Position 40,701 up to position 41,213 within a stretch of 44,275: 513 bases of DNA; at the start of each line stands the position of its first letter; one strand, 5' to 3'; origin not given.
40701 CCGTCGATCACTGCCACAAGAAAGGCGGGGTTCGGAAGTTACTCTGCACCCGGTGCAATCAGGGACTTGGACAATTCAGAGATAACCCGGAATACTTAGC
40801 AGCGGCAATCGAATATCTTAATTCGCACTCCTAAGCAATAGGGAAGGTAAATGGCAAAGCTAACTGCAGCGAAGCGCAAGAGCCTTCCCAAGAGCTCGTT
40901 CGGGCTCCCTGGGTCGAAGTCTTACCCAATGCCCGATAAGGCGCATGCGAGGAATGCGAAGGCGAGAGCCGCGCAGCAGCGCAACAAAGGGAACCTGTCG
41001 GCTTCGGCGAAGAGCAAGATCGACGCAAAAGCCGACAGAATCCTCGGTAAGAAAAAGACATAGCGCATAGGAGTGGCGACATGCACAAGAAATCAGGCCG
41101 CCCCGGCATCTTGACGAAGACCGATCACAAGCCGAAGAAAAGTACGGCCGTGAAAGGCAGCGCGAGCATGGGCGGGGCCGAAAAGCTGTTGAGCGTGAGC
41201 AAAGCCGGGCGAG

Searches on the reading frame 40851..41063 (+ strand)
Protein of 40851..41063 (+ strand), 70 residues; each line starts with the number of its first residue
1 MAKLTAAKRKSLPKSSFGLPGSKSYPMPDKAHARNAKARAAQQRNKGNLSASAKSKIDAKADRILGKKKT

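Call 71: search_protein_families(library=phrogs, proteins=[window:40851-41063:+], max_evalue=0.01)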
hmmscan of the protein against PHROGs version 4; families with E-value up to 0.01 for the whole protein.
window:40851-41063:+ (70 aa): 1 family
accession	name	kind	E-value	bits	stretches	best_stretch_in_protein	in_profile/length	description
phrog_16160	-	unknown function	2.1e-28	99.7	1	1-69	1-69/69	-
